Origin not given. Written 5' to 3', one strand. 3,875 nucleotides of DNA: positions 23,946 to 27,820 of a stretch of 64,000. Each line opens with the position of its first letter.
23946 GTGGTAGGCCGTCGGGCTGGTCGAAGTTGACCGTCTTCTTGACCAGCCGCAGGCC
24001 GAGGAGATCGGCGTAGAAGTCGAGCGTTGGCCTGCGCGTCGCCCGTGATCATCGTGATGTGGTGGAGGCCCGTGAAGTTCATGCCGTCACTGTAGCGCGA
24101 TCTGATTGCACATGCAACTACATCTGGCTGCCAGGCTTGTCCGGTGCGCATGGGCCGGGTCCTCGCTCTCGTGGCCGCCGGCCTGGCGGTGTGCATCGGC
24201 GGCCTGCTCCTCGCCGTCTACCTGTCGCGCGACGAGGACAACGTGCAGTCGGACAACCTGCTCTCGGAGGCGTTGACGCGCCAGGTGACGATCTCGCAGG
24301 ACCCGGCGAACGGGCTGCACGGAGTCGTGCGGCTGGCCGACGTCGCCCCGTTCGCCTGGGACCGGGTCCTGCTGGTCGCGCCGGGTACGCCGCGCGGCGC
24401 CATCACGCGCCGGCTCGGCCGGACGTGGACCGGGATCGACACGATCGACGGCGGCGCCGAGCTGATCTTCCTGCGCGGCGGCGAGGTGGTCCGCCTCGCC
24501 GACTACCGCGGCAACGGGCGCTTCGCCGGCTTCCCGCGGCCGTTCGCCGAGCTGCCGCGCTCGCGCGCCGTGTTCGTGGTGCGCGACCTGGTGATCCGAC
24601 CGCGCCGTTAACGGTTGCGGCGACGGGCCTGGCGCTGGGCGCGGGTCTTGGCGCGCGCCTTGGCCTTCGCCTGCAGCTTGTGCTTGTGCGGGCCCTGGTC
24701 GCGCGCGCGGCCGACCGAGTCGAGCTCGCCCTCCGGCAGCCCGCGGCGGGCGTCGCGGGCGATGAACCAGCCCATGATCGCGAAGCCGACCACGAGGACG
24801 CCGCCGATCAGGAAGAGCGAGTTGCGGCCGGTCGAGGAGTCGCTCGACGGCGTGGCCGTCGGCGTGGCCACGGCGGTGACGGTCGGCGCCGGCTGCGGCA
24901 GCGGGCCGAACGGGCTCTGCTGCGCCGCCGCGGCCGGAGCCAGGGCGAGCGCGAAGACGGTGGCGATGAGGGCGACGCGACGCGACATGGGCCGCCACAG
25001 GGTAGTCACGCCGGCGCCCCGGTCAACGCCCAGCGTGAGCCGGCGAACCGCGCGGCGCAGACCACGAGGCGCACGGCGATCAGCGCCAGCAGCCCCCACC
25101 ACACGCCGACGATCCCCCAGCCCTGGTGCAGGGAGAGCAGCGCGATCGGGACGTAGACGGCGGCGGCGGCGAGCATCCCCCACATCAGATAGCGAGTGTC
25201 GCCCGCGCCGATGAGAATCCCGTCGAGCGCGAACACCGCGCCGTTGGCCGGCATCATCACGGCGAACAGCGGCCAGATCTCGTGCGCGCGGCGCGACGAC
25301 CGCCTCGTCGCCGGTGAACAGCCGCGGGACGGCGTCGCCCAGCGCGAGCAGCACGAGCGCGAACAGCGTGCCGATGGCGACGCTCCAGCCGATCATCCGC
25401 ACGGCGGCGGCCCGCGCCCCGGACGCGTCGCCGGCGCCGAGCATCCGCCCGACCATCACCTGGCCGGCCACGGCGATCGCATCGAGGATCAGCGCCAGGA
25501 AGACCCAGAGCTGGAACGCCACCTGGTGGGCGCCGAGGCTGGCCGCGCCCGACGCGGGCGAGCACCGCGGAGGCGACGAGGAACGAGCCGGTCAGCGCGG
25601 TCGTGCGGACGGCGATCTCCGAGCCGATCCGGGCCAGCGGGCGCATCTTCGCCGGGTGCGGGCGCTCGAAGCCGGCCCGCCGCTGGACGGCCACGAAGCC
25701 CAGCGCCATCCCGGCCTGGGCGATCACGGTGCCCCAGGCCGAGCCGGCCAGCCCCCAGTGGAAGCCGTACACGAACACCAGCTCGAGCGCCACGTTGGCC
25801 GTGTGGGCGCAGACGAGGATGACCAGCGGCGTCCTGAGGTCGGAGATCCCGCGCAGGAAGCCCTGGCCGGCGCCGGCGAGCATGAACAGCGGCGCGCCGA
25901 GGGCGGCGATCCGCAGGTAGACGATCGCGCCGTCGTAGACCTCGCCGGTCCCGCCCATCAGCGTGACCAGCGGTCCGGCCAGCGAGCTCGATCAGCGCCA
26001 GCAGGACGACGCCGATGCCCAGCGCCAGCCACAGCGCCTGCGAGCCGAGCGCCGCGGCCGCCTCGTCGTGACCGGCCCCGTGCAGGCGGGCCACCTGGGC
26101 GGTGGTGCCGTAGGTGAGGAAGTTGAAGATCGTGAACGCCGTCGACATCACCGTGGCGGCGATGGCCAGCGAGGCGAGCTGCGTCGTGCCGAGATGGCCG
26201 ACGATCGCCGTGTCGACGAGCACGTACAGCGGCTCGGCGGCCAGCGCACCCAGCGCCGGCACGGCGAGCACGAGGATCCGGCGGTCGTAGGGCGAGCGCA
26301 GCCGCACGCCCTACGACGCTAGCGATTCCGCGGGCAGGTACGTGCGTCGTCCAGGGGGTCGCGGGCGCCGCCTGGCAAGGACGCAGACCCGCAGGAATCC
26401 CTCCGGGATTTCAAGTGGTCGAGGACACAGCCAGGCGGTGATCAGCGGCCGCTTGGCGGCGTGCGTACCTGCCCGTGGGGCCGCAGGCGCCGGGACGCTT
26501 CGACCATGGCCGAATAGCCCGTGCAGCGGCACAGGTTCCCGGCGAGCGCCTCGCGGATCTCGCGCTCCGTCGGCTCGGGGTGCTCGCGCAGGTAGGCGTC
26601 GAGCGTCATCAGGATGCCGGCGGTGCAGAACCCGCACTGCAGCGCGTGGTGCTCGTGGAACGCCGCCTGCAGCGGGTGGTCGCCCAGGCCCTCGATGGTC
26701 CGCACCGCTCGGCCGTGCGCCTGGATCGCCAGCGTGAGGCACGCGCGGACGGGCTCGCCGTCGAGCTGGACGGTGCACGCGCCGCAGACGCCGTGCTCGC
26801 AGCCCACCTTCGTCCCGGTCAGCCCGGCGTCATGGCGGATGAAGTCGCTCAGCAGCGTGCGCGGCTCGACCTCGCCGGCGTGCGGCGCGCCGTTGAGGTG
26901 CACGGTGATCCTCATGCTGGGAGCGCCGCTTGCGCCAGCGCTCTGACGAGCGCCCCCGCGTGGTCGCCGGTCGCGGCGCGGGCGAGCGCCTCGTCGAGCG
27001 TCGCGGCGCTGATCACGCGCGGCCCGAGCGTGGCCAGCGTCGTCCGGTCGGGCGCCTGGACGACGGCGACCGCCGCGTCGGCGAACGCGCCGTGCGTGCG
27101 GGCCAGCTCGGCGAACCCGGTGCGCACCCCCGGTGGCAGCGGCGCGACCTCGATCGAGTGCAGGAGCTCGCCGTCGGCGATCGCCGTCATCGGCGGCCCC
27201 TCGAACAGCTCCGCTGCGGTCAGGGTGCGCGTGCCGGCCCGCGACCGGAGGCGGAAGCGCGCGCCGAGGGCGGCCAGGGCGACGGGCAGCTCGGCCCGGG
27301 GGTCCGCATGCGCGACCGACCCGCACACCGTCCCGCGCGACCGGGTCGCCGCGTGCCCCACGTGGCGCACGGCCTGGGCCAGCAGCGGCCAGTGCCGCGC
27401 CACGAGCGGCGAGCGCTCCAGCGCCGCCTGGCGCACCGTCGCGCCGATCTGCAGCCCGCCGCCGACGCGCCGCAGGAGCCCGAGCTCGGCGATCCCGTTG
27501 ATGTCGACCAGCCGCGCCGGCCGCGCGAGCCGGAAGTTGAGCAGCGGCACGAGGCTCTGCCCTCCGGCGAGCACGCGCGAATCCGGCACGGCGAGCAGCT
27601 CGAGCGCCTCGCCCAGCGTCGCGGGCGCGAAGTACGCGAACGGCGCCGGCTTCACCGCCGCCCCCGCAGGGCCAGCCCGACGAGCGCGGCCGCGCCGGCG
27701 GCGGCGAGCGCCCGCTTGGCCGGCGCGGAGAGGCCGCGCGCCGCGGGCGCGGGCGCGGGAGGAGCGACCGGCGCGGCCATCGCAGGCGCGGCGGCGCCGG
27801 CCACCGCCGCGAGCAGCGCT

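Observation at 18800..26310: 7.5-kb stretch where every gene is frameshifted (polX, GT2, SpoIIM-like, trxA, esterase, dioxygenase, MATE, M19 N-terminus)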

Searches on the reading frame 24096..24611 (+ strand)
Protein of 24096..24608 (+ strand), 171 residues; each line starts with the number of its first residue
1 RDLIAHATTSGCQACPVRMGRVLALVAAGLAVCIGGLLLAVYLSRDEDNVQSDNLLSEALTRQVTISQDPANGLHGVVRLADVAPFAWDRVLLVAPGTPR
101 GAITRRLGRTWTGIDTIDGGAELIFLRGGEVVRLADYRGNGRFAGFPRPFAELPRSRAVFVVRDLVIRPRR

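Call 8: find_encoding_contigs(protein=window:24144-24611:+, flank=10000, max_places=10)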
Protein window:24144-24611:+ (155 aa): no gene with exactly this product is on record in the collection.

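Call 11: search_protein_families(library=pfam, proteins=[window:24096-24608:+], max_evalue=0.01)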
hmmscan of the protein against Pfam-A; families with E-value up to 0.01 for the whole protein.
window:24096-24608:+ (171 aa): 0 families

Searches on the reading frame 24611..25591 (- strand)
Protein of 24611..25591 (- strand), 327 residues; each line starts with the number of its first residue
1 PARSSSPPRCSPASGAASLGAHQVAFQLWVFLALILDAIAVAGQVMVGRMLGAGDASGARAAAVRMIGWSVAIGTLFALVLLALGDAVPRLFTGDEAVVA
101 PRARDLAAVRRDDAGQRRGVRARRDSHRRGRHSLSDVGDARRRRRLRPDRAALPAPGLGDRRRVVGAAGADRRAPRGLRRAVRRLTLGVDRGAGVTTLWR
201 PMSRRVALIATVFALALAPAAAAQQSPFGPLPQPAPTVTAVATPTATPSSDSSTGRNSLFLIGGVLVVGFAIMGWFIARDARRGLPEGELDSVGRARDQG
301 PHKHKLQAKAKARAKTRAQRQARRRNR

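Call 11: search_protein_families(library=pfam, proteins=[window:24611-25591:-], max_evalue=0.01)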
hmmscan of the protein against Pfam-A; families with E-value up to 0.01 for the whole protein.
window:24611-25591:- (327 aa): 1 family
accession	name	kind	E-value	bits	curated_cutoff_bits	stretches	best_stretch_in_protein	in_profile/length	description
PF01554.23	MatE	-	7.5e-12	45.7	24.9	1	15-100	24-109/161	MatE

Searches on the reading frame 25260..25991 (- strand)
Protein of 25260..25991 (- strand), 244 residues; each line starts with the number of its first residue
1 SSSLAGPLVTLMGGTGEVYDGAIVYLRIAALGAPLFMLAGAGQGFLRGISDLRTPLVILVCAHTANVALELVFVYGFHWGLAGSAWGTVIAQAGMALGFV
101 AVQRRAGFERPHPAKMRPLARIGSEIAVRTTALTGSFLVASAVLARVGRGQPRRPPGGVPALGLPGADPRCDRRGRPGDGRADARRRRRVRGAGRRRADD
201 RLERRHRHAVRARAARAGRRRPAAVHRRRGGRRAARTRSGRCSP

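Call 11: search_protein_families(library=pfam, proteins=[window:25260-25991:-], max_evalue=0.01)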
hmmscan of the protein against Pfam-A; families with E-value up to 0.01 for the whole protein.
window:25260-25991:- (244 aa): 1 family
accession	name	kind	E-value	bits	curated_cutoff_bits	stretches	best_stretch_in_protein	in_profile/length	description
PF01554.23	MatE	-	1e-08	35.4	24.9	1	5-70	94-159/161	MatE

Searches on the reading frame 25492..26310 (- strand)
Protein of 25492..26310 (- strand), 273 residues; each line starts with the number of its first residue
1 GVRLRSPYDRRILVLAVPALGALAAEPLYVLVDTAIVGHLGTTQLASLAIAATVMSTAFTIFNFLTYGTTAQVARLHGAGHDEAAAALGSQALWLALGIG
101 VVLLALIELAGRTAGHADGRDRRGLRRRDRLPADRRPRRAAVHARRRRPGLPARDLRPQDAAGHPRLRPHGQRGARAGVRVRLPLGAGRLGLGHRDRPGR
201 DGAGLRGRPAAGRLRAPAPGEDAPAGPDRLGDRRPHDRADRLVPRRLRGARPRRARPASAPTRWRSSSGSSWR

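Call 11: search_protein_families(library=pfam, proteins=[window:25492-26310:-], max_evalue=0.01)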
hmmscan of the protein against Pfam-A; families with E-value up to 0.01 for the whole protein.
window:25492-26310:- (273 aa): 1 family
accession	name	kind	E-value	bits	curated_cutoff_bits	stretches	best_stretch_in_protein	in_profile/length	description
PF01554.23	MatE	-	4.7e-13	49.6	24.9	1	18-109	1-92/161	MatE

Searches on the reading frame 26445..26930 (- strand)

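Call 39: search_protein_families(library=pfam, proteins=[window:26445-26930:-], max_evalue=0.00001)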
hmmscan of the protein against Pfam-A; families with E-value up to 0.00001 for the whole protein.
window:26445-26930:- (162 aa): 3 families
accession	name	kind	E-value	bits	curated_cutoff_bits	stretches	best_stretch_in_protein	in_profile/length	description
PF01799.25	Fer2_2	-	9e-30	103.1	30.3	1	78-146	1-74/75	[2Fe-2S] binding domain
PF00111.32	Fer2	-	2.4e-08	34.2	21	1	11-60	2-52/77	2Fe-2S iron-sulfur cluster binding domain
PF13085.11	Fer2_3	-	1.1e-06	29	27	1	42-86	50-93/107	2Fe-2S iron-sulfur cluster binding domain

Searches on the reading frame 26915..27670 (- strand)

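Call 39: search_protein_families(library=pfam, proteins=[window:26915-27670:-], max_evalue=0.00001)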
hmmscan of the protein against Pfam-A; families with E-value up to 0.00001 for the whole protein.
window:26915-27670:- (252 aa): 1 family
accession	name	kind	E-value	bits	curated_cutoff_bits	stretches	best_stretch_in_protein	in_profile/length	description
PF00941.27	FAD_binding_5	-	5.1e-44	150.5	27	1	10-175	2-167/170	FAD binding domain in molybdopterin dehydrogenase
